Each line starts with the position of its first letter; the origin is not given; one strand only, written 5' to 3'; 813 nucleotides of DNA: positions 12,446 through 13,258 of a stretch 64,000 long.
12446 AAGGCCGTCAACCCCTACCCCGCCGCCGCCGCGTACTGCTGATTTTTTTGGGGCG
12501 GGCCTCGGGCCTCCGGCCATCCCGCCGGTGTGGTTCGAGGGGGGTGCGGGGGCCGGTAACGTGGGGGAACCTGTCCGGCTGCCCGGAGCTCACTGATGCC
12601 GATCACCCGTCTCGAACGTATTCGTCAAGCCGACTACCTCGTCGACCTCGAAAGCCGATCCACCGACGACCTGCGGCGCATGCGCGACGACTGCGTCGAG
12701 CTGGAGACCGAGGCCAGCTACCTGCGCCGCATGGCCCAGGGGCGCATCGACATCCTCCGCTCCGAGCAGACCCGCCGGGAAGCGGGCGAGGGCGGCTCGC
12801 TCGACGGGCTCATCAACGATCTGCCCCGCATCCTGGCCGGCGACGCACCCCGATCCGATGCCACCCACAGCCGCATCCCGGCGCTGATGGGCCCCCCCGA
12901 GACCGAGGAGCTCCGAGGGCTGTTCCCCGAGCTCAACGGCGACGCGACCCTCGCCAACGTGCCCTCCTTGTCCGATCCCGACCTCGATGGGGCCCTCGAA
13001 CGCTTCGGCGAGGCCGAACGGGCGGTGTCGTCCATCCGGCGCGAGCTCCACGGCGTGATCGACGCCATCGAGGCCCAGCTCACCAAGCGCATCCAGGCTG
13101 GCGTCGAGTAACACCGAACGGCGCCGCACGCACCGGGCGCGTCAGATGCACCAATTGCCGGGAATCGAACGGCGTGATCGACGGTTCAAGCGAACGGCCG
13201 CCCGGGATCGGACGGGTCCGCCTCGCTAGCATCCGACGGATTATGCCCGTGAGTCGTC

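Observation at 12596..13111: RsiG-like protein with two c-di-GMP-binding helix motifs (second one Q to H)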

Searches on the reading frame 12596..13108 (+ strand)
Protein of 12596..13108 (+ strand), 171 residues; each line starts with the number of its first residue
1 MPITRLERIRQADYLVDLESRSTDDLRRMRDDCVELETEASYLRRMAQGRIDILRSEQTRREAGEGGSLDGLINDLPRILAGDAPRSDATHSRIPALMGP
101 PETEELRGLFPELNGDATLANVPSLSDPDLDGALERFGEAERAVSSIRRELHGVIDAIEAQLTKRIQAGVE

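Call 5: search_protein_families(library=pfam, proteins=[window:12596-13108:+], max_evalue=10)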
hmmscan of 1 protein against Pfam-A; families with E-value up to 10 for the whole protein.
window:12596-13108:+ (171 aa): 2 families
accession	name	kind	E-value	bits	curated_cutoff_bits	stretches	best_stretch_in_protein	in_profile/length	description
PF22802.1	RsiG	-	6.7e-28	96.6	27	2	15-79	4-64/65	RsiG-like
PF24270.1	HTH_Cmi2_C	-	0.14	12.8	27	1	17-53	20-59/125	Cmi2, C-terminal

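Call 6: search_protein_families(library=ncbifam, proteins=[window:12596-13108:+], max_evalue=10)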
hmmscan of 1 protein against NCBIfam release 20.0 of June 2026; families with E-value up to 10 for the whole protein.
window:12596-13108:+ (171 aa): 1 family
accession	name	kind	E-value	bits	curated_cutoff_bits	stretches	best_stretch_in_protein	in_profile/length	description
NF047515.1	SpiroCoCo_C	equivalog_domain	0.059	12.5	125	1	13-55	218-259/313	SpiroCoCo family coiled-coil protein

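Call 7: search_solved_structures(query=window:12596-13108:+, max_evalue=10, show_alignments=4)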
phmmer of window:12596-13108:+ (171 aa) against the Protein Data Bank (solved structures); distinct sequences matched with E-value up to 10: 4.
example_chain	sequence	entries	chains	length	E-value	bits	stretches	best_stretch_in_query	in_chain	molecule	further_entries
6pfj_T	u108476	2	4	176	1e-13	55.1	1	23-169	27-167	AmfC protein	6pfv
7lq2_B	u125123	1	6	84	7.9e-05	26.3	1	17-84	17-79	RR RsiG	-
7lq3_B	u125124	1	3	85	8.2e-05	26.2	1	17-84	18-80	RsiG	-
7lq4_D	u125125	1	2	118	0.00018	25.1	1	17-84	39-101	RsiG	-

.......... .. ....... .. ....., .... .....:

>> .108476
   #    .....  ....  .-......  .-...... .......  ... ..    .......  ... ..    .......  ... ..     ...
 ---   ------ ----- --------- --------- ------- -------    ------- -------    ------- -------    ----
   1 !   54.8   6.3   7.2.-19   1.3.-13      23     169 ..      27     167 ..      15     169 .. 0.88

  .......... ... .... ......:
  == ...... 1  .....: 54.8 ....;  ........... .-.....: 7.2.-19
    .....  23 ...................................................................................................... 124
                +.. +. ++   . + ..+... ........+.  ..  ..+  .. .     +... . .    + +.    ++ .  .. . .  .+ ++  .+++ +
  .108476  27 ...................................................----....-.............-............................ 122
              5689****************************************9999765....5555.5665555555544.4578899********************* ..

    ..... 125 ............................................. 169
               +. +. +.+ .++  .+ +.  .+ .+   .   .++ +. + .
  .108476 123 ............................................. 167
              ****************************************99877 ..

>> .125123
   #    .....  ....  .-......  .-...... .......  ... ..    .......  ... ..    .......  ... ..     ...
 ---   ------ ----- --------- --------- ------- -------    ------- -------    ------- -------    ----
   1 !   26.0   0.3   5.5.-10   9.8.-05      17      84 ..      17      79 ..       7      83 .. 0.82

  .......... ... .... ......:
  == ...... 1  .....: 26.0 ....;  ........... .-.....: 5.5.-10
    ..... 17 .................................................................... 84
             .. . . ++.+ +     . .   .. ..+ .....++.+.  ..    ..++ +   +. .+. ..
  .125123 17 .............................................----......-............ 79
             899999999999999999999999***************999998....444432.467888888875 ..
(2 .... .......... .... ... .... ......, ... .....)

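Call 8: find_homologous_proteins(query=window:12596-13108:+, max_evalue=0.001)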
Query window:12596-13108:+ (171 aa): 119 proteins with E <= 0.001 among 374 candidates.
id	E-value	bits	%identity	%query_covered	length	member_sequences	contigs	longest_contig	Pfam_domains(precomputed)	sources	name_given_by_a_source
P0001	3.3e-102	357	100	100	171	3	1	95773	PF22802.2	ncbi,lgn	-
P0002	2.5e-77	277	79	99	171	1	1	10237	PF22802.2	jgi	jgi:hypothetical protein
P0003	4.7e-57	211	63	99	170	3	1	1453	PF22802.2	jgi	jgi:hypothetical protein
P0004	8.6e-56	207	63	99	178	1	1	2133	PF22802.2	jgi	jgi:hypothetical protein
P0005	8.8e-55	203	63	99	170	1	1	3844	PF22802.2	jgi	jgi:hypothetical protein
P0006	9.5e-55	203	62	99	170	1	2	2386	PF22802.2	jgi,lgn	jgi:hypothetical protein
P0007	4.0e-54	201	61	98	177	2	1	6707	PF22802.2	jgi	jgi:hypothetical protein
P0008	4.9e-54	201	60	99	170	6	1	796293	PF22802.2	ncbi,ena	-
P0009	5.8e-53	197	60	99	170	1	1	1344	PF22802.2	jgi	jgi:hypothetical protein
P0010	1.3e-51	193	58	99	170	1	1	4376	PF22802.2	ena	-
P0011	2.3e-47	179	65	82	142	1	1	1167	PF22802.2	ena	-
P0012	3.8e-38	149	54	89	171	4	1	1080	PF22802.2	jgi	jgi:hypothetical protein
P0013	6.7e-36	142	51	96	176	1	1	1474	PF22802.2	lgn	-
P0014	1.1e-33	135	44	99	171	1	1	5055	PF22802.2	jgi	jgi:hypothetical protein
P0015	2.2e-33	134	70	58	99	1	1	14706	PF22802.2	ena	-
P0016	1.1e-32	132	45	99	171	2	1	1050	PF22802.2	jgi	jgi:RsiG-like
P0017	7.8e-32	129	44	99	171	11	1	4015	PF22802.2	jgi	jgi:hypothetical protein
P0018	1.0e-31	128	46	96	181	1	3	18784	PF22802.2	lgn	-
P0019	1.6e-31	128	43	99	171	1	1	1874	PF22802.2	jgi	jgi:RsiG-like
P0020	2.4e-31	127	45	99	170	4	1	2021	PF22802.2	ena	-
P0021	2.6e-31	127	48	89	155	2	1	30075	PF22802.2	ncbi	-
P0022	3.1e-31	127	46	96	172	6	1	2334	PF22802.2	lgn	-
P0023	5.4e-31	126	46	96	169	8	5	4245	PF22802.2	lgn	-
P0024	6.3e-31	126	46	96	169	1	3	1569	PF22802.2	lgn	-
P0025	1.1e-30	125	42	99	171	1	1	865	PF22802.2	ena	-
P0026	4.6e-30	123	42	99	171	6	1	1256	PF22802.2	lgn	-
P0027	4.8e-30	123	45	96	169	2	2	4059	PF22802.2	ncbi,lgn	ncbi:MAG: hypothetical protein ACKOOG_00270 [Actinomycetota bacterium]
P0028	6.5e-30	122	44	96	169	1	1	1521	PF22802.2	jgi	jgi:hypothetical protein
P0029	7.0e-30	122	47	89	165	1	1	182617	PF22802.2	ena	-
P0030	1.1e-29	122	50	80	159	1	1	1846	PF22802.2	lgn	-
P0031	5.0e-29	120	42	99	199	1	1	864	PF22802.2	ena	-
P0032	1.2e-28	118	41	99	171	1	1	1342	PF22802.2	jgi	jgi:hypothetical protein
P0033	1.7e-28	118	44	96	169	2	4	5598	PF22802.2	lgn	-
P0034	2.1e-28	118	44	98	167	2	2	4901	PF22802.2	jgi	jgi:hypothetical protein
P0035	2.4e-28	117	45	94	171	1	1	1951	PF22802.2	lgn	-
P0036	3.0e-28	117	46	96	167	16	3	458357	PF22802.2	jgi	jgi:hypothetical protein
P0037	3.1e-28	117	41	98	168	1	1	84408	PF22802.2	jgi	jgi:hypothetical protein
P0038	7.0e-28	116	42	97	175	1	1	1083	PF22802.2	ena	-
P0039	7.4e-28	116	45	96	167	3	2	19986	PF22802.2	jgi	jgi:hypothetical protein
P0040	1.7e-27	115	44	96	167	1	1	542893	PF22802.2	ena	-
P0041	4.3e-27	113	43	96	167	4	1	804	PF22802.2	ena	-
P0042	9.2e-27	112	44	96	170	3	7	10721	PF22802.2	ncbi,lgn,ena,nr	ncbi:MAG TPA: hypothetical protein VN636_04515 [Acidimicrobiia bacterium]|nr:hypothetical protein [A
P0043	1.0e-26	112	42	96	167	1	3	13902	PF22802.2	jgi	jgi:hypothetical protein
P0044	1.4e-26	112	43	96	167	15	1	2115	PF22802.2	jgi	-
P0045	2.7e-26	111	44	96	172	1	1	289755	PF22802.2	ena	-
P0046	3.3e-26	110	42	96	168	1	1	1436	PF22802.2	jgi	jgi:RsiG-like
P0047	4.3e-26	110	43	98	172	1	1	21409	PF22802.2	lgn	-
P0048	4.3e-26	110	40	99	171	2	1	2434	PF22802.2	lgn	-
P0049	2.7e-25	107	42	96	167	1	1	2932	PF22802.2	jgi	jgi:hypothetical protein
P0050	4.2e-25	107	45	96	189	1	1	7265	PF22802.2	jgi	jgi:hypothetical protein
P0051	5.4e-25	107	42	96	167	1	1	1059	PF22802.2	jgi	jgi:hypothetical protein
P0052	1.8e-24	105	47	83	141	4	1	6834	PF22802.2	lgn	-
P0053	1.8e-24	105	42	98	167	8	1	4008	PF22802.2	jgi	jgi:hypothetical protein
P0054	3.8e-24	104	38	99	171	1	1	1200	PF22802.2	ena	-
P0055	5.2e-24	103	43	91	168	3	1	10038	PF22802.2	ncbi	-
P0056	6.2e-24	103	45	89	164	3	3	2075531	PF22802.2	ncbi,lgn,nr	ncbi:MAG: hypothetical protein KatS3mg008_1211 [Acidimicrobiales bacterium]|nr:MAG: hypothetical pro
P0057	8.2e-24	103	40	97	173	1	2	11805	PF22802.2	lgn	-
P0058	1.2e-23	102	44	91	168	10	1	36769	PF22802.2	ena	-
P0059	1.3e-23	102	40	98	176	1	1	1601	PF22802.2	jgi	-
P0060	2.1e-23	101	44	91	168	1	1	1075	PF22802.2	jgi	jgi:hypothetical protein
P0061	3.0e-23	101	42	91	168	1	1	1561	PF22802.2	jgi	jgi:hypothetical protein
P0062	3.2e-23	101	45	80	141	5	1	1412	PF22802.2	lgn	-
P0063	7.2e-23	100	42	91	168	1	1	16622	PF22802.2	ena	-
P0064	1.1e-22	99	42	91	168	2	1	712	PF22802.2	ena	-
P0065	1.7e-22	98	42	91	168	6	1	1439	PF22802.2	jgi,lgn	jgi:anti-sigma-K factor RsiG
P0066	3.8e-22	97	42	91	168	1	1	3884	PF22802.2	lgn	-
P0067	5.6e-22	97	40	91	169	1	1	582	PF22802.2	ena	-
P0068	1.4e-21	95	41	91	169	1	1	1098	PF22802.2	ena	-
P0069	2.9e-21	94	40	98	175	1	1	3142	PF22802.2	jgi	jgi:hypothetical protein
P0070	3.3e-21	94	40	96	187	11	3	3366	PF22802.2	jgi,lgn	jgi:hypothetical protein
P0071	6.8e-21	93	40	91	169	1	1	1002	PF22802.2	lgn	-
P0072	1.2e-20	92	37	96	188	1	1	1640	PF22802.2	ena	-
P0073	1.3e-20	92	41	91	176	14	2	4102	PF22802.2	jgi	-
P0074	1.5e-20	92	38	99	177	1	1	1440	PF22802.2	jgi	jgi:hypothetical protein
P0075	2.2e-20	92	39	96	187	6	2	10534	PF22802.2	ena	-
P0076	2.4e-20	91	43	83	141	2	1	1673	PF22802.2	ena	-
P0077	3.2e-20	91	38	98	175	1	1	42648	PF22802.2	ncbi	ncbi:MAG TPA: hypothetical protein VFZ97_13450 [Acidimicrobiales bacterium]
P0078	3.6e-20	91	42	96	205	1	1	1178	PF22802.2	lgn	-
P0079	8.8e-20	90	44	83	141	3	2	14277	PF22802.2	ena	-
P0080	2.3e-19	88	38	96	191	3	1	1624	PF22802.2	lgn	-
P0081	2.9e-19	88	39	91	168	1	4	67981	PF22802.2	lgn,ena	-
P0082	4.0e-19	87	41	84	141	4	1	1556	PF22802.2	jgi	-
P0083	5.1e-19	87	41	96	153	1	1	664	PF22802.2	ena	-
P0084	1.1e-18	86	38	99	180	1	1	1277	PF22802.2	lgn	-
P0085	1.3e-18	86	36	96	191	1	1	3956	PF22802.2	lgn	-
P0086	3.3e-18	84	40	85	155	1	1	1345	PF22802.2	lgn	-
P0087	5.4e-18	84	38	96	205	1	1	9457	PF22802.2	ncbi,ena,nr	ncbi:MAG TPA: aerial mycelium formation protein [Actinomycetospora sp.]|nr:aerial mycelium formation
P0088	1.1e-17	83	39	90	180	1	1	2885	PF22802.2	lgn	-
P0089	1.3e-17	83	37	98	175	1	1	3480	PF22802.2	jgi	jgi:hypothetical protein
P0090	4.2e-17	81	36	96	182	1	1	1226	PF22802.2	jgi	jgi:chaperonin cofactor prefoldin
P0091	4.7e-17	81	39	96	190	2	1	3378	PF22802.2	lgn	-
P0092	9.0e-17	80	39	96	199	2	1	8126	PF22802.2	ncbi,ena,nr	ncbi:MAG TPA: aerial mycelium formation protein [Actinomycetospora sp.]|nr:aerial mycelium formation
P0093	1.1e-16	80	38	97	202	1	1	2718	PF22802.2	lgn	-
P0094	1.6e-16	79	38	96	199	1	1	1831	PF22802.2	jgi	jgi:hypothetical protein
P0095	1.8e-16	79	39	96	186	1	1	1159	PF22802.2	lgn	-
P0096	2.0e-16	79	38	96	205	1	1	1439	PF22802.2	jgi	jgi:hypothetical protein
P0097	2.7e-16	78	38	96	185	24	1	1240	PF22802.2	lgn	-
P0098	3.0e-16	78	36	96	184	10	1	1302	PF22802.2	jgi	jgi:hypothetical protein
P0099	4.7e-16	77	36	96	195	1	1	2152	PF22802.2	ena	-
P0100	6.3e-16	77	37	96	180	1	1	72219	PF22802.2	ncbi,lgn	-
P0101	7.1e-16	77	35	96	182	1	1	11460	PF22802.2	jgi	jgi:hypothetical protein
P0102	8.8e-16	77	36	96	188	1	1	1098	PF22802.2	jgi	jgi:hypothetical protein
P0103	1.0e-15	76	36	96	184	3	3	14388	PF22802.2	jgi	jgi:chaperonin cofactor prefoldin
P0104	1.0e-15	76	39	75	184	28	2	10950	PF22802.2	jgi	jgi:chaperonin cofactor prefoldin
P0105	2.9e-15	75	36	96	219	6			PF22802.2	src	-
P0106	4.4e-15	74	35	96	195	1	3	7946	PF22802.2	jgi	jgi:hypothetical protein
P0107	5.5e-15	74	38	96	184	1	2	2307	PF22802.2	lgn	-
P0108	7.0e-15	74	35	96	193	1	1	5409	PF22802.2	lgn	-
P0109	1.0e-14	73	39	96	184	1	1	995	PF22802.2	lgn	-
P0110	1.2e-14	73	33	96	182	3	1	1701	PF22802.2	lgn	-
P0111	2.6e-14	72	36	96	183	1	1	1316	PF22802.2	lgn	-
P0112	5.0e-14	71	38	96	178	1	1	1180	PF22802.2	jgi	jgi:hypothetical protein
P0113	1.0e-13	70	36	96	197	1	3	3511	PF22802.2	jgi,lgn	jgi:hypothetical protein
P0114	1.6e-12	66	35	96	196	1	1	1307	PF22802.2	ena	-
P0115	3.0e-12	65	35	96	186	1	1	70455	PF22802.2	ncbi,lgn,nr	ncbi:MAG TPA: aerial mycelium formation protein [Mycobacteriales bacterium]|nr:aerial mycelium forma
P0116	4.5e-12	65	36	96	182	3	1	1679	PF22802.2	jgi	jgi:hypothetical protein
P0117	1.8e-4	40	44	46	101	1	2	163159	PF22802.2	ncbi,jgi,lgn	ncbi:MAG: hypothetical protein Kow0067_04050 [Coriobacteriia bacterium]|jgi:hypothetical protein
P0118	2.0e-4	40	44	46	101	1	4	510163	PF22802.2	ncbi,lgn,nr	ncbi:MAG: hypothetical protein QMC79_01395 [Anaerosomatales bacterium]|nr:hypothetical protein [Anae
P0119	2.8e-4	39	44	46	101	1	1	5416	PF22802.2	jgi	-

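Call 9: find_encoding_contigs(protein=window:12596-13108:+, flank=10000, max_places=6)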
Protein window:12596-13108:+ (171 aa): 1 contig read that carries it; 1 place shown.
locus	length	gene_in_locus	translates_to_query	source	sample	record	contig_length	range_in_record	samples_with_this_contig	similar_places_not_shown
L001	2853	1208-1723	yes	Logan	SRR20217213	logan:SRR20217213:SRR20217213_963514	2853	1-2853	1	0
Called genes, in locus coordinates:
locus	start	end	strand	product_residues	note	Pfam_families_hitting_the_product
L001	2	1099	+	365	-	?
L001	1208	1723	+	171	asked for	PF22802:RsiG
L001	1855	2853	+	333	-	?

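Call 24: find_encoding_contigs(protein=P0008, flank=10000, max_places=2)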
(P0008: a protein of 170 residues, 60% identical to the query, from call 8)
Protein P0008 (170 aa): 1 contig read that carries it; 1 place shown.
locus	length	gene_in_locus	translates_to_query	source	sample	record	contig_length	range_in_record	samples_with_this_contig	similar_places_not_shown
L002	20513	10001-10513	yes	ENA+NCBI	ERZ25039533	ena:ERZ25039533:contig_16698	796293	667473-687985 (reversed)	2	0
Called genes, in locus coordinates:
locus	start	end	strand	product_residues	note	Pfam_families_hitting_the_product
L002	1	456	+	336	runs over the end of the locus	PF03109:ABC1, PF01163:RIO1 (weak)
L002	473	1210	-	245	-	PF11716:MDMPI_N, PF12867:DinB_2 (faint)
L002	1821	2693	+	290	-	PF03062:MBOAT, PF13813:MBOAT_2 (weak)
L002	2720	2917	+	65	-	-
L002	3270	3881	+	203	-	PF04311:DUF459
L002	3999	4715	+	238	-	PF02586:SRAP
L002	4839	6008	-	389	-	PF00296:Bac_luciferase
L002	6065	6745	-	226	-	PF00535:Glycos_transf_2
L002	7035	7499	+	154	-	PF00903:Glyoxalase, PF13669:Glyoxalase_4 (faint)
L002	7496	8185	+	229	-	PF02190:LON_substr_bdg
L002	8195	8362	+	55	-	-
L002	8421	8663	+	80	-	PF02597:ThiS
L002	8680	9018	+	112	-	PF20319:DUF6614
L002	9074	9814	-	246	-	PF06181:Urate_ox_N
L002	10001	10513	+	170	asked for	PF22802:RsiG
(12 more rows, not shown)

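Call 25: find_encoding_contigs(protein=P0056, flank=10000, max_places=2)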
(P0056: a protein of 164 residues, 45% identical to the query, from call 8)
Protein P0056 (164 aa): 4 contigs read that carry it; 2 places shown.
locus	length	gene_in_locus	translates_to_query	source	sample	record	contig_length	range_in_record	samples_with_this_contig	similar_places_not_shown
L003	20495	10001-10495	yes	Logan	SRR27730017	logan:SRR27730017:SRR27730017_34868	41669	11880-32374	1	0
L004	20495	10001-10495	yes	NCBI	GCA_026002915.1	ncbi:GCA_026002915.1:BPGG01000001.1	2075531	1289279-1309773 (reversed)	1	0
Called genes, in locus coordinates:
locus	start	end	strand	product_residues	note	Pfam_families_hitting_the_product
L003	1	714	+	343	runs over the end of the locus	PF00512:HisKA, PF02518:HATPase_c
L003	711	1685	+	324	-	PF02518:HATPase_c, PF13581:HATPase_c_2 (weak)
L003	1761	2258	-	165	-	PF00072:Response_reg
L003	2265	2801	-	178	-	PF00072:Response_reg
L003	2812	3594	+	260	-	PF00072:Response_reg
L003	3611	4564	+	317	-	PF02126:PTE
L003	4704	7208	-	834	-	PF08447:PAS_3, PF00512:HisKA, PF02518:HATPase_c, PF00072:Response_reg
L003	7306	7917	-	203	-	PF00300:His_Phos_1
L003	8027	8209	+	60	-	PF02597:ThiS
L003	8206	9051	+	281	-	-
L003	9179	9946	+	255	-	PF06181:Urate_ox_N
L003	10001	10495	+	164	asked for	PF22802:RsiG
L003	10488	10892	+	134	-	PF12844:HTH_19, PF13560:HTH_31, PF01381:HTH_3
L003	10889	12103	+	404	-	PF08323:Glyco_transf_5 (faint), PF13439:Glyco_transf_4, PF13579:Glyco_trans_4_4, PF20706:GT4-conflict, PF00534:Glycos_transf_1, PF13692:Glyco_trans_1_4, PF13524:Glyco_trans_1_2 (weak)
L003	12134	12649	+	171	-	PF10722:YbjN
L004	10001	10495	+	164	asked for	PF22802:RsiG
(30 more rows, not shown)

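Call 26: find_encoding_contigs(protein=P0036, flank=10000, max_places=2)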
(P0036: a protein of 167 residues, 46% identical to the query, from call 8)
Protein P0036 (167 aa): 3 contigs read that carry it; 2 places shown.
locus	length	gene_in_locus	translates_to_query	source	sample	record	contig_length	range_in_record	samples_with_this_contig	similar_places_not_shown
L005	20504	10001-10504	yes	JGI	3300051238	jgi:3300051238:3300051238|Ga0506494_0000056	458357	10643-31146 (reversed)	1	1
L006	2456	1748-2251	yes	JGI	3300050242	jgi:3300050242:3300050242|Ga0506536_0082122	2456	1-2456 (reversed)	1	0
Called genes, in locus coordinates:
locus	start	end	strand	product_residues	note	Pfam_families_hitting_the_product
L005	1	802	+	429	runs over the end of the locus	PF07907:YibE_F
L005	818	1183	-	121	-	-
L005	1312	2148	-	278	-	PF00950:ABC-3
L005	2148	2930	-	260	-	PF00005:ABC_tran, PF13304:AAA_21 (faint)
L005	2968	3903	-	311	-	PF00557:Peptidase_M24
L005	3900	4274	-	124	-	PF01152:Bac_globin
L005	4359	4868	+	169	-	PF00856:SET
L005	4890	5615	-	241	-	PF00578:AhpC-TSA, PF08534:Redoxin (weak)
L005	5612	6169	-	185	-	PF02600:DsbB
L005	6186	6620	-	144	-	PF01475:FUR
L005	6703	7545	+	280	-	PF13369:Transglut_core2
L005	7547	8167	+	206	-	PF02190:LON_substr_bdg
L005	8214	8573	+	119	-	-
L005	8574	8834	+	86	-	PF02597:ThiS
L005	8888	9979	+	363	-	PF01551:Peptidase_M23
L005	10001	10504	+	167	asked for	PF22802:RsiG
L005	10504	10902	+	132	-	PF13560:HTH_31, PF01381:HTH_3, PF12844:HTH_19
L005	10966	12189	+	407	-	PF13439:Glyco_transf_4, PF13579:Glyco_trans_4_4, PF20706:GT4-conflict, PF00534:Glycos_transf_1, PF13692:Glyco_trans_1_4, PF13524:Glyco_trans_1_2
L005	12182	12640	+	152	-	PF10722:YbjN (weak)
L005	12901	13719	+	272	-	PF02558:ApbA (weak), PF03807:F420_oxidored, PF14748:P5CR_dimer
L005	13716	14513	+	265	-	PF15698:Phosphatase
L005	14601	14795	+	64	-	PF12728:HTH_17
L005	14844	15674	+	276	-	PF01887:SAM_HAT_N, PF20257:SAM_HAT_C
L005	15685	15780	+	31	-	-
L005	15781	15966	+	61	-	-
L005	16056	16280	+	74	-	-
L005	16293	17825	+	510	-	PF00501:AMP-binding, PF13193:AMP-binding_C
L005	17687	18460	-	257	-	-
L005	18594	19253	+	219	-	PF06971:Put_DNA-bind_N, PF01408:GFO_IDH_MocA, PF02629:CoA_binding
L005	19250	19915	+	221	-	PF13241:NAD_binding_7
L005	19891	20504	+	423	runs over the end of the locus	PF05201:GlutR_N, PF01488:Shikimate_DH, PF03807:F420_oxidored (weak), PF00745:GlutR_dimer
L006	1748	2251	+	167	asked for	PF22802:RsiG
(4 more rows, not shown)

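Call 29: list_cluster_members(proteins=[P0001, P0008, P0056])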
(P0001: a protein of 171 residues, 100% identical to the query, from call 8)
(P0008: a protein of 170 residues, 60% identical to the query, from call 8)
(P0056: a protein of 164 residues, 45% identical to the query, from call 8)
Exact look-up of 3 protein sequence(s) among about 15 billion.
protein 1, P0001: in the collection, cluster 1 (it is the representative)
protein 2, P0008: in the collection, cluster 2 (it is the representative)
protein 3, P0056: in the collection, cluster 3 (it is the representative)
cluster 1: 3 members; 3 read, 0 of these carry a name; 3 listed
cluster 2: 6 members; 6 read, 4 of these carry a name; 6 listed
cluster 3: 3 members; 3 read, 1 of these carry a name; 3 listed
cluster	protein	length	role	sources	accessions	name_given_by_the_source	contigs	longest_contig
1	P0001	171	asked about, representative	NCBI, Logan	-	-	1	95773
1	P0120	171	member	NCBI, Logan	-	-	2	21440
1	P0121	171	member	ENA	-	-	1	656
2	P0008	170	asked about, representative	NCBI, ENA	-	-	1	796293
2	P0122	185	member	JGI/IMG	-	anti-sigma-K factor RsiG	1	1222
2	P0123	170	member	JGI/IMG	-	hypothetical protein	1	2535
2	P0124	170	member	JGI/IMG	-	hypothetical protein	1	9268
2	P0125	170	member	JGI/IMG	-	hypothetical protein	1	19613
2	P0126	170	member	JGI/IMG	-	-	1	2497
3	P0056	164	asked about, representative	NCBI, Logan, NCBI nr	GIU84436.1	MAG: hypothetical protein KatS3mg008_1211 [Acidimicrobiales bacterium]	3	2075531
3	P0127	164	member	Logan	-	-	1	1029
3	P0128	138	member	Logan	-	-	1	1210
